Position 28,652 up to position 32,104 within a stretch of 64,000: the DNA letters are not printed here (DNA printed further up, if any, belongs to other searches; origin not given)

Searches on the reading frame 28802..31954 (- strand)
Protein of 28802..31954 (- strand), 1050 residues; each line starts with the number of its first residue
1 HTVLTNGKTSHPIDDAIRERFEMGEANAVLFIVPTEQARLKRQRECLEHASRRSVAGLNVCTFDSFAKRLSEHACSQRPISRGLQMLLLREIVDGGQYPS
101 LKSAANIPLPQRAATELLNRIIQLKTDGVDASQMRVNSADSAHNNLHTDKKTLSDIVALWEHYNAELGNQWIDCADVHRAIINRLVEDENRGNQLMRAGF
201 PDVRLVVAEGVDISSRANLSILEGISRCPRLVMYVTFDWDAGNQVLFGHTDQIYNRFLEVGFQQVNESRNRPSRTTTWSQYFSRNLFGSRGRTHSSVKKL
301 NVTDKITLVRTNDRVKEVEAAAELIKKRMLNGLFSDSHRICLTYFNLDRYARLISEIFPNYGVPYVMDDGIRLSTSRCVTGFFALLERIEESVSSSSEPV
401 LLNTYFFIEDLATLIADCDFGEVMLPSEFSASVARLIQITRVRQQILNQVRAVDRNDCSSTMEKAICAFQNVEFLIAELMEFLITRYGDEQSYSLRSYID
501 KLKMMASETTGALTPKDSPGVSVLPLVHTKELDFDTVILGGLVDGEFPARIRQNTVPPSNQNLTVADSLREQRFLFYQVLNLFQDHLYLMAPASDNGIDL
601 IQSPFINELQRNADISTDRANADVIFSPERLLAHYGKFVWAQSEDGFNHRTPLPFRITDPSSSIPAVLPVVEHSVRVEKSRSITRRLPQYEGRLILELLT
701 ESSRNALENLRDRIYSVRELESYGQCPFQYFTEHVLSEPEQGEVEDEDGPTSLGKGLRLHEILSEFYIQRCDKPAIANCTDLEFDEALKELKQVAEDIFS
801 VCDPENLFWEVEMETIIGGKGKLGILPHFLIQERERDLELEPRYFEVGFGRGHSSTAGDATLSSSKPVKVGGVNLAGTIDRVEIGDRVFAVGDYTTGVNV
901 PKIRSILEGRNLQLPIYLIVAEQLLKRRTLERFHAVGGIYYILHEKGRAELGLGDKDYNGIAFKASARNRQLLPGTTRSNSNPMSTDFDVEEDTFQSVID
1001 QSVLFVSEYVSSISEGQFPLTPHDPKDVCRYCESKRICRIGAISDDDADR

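Call 60: search_protein_families(library=pfam, proteins=[window:28802-31954:-], max_evalue=0.00001)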
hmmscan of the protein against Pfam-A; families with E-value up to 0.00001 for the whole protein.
window:28802-31954:- (1050 aa): 3 families
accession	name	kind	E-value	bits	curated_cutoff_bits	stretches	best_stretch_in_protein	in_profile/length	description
PF12705.13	PDDEXK_1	-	2.9e-22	80.3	22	1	716-1039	3-247/247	PD-(D/E)XK nuclease superfamily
PF13361.12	UvrD_C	-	3.9e-08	33.6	25.6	0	457-577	231-333/350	UvrD-like helicase C-terminal domain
PF21445.3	ADDB_N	-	7.2e-08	32.4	26.6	1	7-187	9-192/290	ADDB, N-terminal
